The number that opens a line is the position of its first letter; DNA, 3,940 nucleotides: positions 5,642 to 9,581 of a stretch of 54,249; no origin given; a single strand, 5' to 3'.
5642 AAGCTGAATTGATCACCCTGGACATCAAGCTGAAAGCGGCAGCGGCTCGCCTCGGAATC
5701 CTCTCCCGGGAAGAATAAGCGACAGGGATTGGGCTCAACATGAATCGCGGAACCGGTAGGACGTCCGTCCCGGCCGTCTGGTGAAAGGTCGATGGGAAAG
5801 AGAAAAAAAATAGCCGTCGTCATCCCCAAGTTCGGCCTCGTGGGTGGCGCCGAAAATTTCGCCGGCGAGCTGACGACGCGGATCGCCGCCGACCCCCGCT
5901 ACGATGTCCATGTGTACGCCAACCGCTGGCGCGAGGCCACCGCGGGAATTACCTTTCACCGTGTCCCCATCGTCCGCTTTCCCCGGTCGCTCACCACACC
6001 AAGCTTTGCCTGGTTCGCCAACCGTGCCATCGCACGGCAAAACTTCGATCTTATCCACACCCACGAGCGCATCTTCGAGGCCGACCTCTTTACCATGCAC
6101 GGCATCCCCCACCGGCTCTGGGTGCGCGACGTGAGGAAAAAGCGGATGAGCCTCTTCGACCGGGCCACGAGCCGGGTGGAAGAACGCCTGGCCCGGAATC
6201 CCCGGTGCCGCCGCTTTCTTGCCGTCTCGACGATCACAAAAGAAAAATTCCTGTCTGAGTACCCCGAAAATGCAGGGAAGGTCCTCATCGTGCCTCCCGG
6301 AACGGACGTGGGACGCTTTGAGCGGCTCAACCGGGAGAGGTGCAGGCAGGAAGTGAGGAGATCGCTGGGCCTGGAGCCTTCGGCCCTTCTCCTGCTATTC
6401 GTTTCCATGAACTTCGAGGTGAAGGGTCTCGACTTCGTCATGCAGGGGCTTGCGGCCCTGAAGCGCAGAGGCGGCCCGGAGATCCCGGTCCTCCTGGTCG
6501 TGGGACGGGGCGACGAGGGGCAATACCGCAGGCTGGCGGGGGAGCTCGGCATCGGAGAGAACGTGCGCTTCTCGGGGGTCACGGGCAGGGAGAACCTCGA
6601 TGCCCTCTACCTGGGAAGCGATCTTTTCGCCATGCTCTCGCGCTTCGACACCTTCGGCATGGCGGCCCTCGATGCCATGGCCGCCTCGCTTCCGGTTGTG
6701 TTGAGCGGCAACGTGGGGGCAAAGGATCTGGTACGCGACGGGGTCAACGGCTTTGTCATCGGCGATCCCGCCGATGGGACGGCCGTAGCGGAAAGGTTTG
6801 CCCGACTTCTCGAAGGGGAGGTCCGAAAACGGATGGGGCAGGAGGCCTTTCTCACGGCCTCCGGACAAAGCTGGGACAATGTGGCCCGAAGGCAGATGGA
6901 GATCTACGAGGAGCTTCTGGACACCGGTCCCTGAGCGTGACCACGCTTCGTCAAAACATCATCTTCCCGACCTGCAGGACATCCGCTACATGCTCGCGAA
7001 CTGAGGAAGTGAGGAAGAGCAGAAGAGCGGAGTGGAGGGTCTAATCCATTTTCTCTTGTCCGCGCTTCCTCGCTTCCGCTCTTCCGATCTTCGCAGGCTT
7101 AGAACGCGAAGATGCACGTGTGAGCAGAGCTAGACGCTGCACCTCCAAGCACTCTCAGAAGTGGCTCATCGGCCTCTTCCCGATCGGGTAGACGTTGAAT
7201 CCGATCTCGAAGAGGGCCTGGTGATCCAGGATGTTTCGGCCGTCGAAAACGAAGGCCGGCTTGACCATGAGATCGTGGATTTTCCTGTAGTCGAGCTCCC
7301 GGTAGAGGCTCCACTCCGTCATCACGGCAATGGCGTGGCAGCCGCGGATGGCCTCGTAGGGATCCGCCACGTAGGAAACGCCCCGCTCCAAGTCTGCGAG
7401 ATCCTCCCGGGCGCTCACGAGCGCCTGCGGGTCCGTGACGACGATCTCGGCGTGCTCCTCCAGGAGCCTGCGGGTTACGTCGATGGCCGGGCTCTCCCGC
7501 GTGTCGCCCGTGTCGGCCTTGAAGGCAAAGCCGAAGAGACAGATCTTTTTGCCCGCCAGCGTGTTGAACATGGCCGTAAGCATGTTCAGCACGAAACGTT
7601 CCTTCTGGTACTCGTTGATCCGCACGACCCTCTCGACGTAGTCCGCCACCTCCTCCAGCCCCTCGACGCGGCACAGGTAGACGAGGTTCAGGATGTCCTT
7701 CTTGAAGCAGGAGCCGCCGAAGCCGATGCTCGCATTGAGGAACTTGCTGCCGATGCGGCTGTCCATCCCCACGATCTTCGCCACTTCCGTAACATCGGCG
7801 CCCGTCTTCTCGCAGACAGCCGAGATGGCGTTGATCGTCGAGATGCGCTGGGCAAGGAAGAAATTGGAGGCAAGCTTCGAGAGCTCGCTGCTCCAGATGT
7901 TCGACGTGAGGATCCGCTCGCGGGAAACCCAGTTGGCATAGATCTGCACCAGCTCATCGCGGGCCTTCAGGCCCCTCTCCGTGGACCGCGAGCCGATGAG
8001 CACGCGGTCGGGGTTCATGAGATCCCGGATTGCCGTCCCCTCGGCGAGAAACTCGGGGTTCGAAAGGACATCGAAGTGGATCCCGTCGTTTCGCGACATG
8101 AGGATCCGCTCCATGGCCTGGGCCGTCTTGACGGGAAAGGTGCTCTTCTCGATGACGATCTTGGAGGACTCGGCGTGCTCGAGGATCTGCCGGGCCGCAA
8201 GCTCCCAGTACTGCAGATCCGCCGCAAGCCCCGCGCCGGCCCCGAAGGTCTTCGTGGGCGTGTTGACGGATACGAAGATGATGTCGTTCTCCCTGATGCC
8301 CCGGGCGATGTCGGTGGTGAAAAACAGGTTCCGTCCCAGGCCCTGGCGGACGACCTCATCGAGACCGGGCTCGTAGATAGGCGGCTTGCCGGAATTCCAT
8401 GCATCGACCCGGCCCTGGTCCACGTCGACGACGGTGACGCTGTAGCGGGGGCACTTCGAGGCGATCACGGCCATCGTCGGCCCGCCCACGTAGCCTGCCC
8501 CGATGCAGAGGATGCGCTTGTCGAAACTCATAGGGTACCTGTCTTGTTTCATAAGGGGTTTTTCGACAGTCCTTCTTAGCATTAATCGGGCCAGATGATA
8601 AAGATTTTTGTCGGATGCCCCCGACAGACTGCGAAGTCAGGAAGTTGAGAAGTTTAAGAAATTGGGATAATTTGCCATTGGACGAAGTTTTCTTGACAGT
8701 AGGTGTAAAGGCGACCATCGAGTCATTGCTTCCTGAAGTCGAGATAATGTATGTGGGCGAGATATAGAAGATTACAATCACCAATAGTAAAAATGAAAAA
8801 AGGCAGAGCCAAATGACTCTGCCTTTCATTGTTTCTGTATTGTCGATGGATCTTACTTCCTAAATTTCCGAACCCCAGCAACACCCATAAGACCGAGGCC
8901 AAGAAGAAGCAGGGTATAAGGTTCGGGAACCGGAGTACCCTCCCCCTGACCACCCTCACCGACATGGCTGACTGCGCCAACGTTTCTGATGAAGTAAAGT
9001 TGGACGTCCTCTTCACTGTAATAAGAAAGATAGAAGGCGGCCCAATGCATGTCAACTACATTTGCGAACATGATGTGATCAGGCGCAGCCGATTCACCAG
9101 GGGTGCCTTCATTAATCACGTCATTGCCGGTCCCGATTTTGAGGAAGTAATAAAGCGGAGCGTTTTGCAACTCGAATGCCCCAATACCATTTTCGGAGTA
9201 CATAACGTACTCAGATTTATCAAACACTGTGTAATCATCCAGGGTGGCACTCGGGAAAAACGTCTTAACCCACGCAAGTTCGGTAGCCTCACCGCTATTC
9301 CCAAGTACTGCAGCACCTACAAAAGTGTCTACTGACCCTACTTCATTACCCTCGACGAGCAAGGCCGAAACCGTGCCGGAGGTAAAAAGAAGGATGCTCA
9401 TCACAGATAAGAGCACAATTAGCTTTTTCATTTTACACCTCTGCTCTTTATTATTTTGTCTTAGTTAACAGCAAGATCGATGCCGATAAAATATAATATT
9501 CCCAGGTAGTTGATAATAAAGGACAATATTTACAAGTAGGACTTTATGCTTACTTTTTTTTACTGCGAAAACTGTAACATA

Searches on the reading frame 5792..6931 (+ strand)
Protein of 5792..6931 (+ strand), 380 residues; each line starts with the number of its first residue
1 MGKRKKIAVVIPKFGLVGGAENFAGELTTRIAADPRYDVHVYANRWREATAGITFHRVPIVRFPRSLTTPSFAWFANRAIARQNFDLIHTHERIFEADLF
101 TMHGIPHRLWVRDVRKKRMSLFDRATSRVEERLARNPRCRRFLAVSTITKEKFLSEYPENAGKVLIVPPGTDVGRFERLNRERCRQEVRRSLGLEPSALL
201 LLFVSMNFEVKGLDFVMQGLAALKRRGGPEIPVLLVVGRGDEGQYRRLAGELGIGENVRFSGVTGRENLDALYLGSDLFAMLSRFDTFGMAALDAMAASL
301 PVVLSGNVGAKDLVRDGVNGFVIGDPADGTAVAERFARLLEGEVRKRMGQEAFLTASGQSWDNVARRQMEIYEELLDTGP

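Call 35: search_protein_families(library=pfam, proteins=[window:5792-6931:+], max_evalue=0.001)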
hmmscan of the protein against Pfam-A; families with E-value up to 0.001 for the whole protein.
window:5792-6931:+ (380 aa): 5 families
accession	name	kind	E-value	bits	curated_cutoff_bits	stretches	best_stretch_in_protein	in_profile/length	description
PF00534.26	Glycos_transf_1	-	6.3e-29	101.1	26.4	1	186-352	3-169/172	Glycosyl transferases group 1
PF13692.12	Glyco_trans_1_4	-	4.6e-24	85.7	27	1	201-341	4-141/142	Glycosyl transferases group 1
PF13439.12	Glyco_transf_4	-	2.9e-17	63.7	28.5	1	17-174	1-169/170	Glycosyltransferase Family 4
PF20706.3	GT4-conflict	-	9.7e-12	45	26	1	127-321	137-327/385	Family 4 Glycosyltransferase in conflict systems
PF13579.12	Glyco_trans_4_4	-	4.5e-09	37.3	29.7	1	18-170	1-158/158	Glycosyl transferase 4-like domain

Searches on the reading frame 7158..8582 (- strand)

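Call 35: search_protein_families(library=pfam, proteins=[window:7158-8582:-], max_evalue=0.001)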
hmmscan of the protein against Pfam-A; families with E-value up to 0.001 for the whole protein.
window:7158-8582:- (475 aa): 3 families
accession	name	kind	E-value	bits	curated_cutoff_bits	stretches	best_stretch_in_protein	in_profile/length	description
PF03721.20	UDPG_MGDP_dh_N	-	1.1e-59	201.7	27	1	23-204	2-181/187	UDP-glucose/GDP-mannose dehydrogenase family, NAD binding domain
PF00984.24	UDPG_MGDP_dh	-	3.9e-31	107.4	25.4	1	230-324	1-93/94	UDP-glucose/GDP-mannose dehydrogenase family, central domain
PF03720.21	UDPG_MGDP_dh_C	-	1.3e-30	106.2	30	1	349-454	2-103/103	UDP-glucose/GDP-mannose dehydrogenase family, UDP binding domain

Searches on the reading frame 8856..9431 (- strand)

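Call 35: search_protein_families(library=pfam, proteins=[window:8856-9431:-], max_evalue=0.001)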
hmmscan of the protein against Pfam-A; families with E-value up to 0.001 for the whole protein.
window:8856-9431:- (192 aa): 1 family
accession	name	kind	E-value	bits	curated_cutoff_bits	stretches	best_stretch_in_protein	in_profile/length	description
PF07589.16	PEP-CTERM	-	6.9e-08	32.7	20.7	1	167-189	1-24/24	PEP-CTERM motif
